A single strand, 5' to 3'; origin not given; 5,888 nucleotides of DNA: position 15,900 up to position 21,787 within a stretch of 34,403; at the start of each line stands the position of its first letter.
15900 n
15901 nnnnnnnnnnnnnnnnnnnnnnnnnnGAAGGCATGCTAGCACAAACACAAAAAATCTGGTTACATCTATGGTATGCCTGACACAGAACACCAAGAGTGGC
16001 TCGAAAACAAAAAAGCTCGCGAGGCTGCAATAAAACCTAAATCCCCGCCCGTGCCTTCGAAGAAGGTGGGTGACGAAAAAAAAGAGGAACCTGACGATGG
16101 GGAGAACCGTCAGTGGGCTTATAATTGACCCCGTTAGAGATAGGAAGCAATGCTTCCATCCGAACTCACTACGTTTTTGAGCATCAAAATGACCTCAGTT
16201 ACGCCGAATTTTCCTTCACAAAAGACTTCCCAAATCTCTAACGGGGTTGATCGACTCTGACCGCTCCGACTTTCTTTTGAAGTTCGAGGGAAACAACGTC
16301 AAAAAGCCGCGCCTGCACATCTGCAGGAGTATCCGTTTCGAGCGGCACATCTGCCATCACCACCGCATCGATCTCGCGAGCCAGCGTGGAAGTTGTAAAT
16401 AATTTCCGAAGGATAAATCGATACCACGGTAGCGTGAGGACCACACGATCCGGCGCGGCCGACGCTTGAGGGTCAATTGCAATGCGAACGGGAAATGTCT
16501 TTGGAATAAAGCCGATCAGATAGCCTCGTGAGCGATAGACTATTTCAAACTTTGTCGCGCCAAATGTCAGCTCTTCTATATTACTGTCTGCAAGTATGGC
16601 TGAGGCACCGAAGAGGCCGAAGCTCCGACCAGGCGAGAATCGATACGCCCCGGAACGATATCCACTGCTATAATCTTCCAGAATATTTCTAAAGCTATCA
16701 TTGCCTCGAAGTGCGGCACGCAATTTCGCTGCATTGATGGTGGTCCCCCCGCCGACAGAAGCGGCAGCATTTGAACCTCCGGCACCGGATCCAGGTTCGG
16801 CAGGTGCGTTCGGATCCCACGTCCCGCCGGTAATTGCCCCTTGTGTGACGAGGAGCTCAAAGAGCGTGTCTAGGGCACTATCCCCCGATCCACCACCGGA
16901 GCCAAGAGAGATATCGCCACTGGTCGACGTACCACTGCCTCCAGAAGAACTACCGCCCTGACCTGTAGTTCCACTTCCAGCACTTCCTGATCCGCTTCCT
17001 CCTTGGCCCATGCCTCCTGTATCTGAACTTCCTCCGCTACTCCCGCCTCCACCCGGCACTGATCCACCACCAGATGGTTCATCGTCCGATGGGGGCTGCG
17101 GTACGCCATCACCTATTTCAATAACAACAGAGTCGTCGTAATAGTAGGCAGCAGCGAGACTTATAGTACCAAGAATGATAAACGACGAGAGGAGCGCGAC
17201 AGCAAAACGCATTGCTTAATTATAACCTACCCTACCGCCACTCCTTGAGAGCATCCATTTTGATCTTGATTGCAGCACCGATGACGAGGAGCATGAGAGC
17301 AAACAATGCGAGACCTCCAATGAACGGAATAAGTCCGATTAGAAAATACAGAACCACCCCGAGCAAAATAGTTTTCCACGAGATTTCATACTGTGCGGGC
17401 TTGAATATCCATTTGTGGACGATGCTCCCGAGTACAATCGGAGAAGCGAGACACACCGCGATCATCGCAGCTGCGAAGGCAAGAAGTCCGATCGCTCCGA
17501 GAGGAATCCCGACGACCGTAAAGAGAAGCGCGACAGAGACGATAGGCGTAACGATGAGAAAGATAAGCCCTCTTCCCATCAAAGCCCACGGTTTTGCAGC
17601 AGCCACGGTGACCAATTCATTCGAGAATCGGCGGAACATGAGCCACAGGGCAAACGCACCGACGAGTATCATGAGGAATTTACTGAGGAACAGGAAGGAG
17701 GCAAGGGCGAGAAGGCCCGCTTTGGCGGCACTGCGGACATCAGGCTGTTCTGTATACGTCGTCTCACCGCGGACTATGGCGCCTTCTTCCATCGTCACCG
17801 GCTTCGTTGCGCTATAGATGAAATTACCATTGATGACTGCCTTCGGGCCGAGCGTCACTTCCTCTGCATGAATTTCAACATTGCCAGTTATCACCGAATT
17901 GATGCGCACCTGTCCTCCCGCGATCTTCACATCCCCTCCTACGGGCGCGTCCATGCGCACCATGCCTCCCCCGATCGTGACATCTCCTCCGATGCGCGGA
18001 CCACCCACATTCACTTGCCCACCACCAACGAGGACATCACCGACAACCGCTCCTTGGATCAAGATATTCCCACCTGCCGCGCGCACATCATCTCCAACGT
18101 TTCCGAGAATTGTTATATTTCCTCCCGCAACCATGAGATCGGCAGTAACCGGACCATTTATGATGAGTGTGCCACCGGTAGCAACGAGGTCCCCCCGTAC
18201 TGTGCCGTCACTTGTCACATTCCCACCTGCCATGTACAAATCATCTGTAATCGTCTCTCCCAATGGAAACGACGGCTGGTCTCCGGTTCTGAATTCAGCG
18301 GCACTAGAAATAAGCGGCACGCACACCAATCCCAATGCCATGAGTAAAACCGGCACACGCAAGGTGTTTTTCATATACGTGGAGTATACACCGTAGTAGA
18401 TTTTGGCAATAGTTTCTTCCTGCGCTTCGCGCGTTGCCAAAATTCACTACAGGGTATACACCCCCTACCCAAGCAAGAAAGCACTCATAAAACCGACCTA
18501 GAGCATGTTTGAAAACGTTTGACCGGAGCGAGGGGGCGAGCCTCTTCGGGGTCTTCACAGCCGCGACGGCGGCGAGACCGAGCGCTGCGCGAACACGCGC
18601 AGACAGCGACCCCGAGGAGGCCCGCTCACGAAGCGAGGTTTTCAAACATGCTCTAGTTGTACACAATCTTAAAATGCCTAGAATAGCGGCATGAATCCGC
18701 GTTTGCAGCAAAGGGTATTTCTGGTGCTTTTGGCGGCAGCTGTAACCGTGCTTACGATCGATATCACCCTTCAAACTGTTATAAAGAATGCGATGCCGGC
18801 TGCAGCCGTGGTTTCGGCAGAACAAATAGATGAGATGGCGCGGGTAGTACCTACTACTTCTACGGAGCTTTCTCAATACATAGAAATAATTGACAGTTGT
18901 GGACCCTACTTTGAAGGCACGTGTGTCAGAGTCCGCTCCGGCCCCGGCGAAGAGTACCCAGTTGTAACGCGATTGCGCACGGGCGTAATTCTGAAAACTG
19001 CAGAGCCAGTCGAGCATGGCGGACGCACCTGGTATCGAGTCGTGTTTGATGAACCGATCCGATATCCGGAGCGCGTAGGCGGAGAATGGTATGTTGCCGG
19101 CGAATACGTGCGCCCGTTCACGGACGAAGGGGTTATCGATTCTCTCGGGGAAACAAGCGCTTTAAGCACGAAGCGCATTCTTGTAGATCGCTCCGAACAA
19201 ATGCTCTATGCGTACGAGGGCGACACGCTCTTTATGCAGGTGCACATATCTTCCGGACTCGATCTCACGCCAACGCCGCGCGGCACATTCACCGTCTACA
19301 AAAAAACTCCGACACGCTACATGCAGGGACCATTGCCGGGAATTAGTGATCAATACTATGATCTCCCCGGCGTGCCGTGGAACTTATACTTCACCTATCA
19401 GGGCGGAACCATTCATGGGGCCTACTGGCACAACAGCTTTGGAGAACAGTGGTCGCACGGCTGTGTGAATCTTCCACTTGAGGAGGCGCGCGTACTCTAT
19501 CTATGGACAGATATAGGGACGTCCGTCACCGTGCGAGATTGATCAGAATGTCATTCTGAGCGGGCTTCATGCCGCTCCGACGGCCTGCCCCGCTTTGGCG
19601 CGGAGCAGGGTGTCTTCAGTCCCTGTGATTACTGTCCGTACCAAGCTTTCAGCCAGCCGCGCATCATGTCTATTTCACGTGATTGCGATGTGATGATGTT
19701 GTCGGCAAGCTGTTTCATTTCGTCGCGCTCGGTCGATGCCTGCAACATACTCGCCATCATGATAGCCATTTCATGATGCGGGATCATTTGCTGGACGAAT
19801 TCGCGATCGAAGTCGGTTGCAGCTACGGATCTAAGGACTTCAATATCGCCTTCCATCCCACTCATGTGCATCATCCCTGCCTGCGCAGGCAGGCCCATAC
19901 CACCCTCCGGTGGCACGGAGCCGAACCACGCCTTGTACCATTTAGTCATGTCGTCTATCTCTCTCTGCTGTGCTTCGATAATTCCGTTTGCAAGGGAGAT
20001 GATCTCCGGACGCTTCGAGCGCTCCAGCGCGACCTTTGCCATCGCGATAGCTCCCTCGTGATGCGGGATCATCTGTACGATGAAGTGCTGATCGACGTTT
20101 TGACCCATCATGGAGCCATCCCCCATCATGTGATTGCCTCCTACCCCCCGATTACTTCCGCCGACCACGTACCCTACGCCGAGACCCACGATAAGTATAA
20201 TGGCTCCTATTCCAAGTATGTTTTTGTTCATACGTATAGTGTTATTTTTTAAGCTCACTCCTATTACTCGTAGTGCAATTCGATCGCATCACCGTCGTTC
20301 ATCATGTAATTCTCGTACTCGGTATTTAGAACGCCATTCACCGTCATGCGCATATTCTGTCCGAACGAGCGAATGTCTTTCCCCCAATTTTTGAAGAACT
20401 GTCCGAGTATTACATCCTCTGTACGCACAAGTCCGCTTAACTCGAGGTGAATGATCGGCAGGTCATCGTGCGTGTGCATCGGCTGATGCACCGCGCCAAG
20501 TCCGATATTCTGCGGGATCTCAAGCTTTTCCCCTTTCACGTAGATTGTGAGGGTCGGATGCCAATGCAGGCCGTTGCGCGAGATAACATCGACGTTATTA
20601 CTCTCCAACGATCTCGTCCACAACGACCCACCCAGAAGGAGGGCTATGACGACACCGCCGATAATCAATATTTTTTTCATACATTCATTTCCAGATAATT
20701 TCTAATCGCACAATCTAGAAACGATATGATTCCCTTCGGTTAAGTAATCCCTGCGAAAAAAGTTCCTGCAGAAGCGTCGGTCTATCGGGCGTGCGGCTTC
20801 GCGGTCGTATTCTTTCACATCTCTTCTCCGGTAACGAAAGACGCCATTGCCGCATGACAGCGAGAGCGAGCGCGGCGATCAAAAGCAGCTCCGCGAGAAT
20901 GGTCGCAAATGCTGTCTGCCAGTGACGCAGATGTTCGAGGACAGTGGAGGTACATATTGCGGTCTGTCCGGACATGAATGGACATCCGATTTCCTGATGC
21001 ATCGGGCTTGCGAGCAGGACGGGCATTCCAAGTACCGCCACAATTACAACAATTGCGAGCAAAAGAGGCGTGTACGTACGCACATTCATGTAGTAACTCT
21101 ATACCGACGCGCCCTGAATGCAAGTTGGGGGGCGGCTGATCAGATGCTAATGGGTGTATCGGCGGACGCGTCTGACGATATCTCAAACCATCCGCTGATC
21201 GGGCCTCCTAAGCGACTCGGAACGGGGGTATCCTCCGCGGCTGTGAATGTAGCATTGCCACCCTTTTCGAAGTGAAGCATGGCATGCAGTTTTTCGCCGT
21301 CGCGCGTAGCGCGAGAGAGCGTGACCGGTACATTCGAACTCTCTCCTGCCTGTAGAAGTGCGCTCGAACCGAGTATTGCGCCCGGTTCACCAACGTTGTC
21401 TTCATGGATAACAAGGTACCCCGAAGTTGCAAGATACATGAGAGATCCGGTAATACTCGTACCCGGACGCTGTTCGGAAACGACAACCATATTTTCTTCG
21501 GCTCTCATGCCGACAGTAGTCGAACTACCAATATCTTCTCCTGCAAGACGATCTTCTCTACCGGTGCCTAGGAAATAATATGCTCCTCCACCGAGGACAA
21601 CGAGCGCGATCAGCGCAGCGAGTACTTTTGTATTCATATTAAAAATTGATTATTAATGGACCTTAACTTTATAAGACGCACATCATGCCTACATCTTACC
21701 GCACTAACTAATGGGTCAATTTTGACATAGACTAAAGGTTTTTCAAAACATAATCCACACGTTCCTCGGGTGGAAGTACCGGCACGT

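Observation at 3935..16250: Family of 114-134 bp MITE-like elements with related termini and 4-bp flanking duplications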

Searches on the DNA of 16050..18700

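Call 81: search_rna_families(source=window, start=16050, end=18700, threshold=evalue, max_evalue=1)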
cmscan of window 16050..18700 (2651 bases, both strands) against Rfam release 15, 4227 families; matches with E-value up to 1: 0.
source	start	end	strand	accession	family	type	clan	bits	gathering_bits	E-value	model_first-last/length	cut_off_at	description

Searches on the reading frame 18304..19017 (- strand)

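Call 24: search_protein_families(library=pfam, max_evalue=0.01, proteins=[window:18304-19017:-])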
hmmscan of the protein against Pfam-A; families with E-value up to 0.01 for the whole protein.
window:18304-19017:- (237 aa): 1 family
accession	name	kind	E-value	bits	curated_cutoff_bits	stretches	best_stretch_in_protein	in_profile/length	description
PF16020.10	Deltameth_res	-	0.0069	16.6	27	0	9-44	12-47/52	Deltamethrin resistance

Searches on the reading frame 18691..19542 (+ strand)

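Call 10: search_protein_families(library=pfam, proteins=[window:18691-19542:+])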
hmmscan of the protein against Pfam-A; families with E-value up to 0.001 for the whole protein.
window:18691-19542:+ (283 aa): 2 families
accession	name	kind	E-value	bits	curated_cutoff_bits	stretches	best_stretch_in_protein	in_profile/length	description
PF03734.19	YkuD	-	1.1e-20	75.1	23.4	1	161-281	2-146/146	L,D-transpeptidase catalytic domain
PF08239.17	SH3_3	-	2.6e-05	24.7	27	1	79-140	3-53/54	Bacterial SH3 domain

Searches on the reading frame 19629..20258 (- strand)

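Call 10: search_protein_families(library=pfam, proteins=[window:19629-20258:-])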
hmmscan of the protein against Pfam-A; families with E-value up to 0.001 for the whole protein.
window:19629-20258:- (209 aa): 2 families
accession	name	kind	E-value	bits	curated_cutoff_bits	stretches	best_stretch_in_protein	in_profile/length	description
PF03713.19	DUF305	-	4.9e-44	150.5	27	1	56-203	1-151/151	Domain of unknown function (DUF305)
PF13628.12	DUF4142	-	9.3e-10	39.3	27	1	56-187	3-123/138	Domain of unknown function (DUF4142)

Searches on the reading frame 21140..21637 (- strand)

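Call 10: search_protein_families(library=pfam, proteins=[window:21140-21637:-])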
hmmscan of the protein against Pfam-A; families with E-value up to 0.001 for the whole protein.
window:21140-21637:- (165 aa): 1 family
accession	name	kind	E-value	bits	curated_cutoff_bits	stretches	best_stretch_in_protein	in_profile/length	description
PF23951.1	DUF7282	-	9.3e-17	61.7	27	1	51-146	3-104/112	Domain of unknown function (DUF7282)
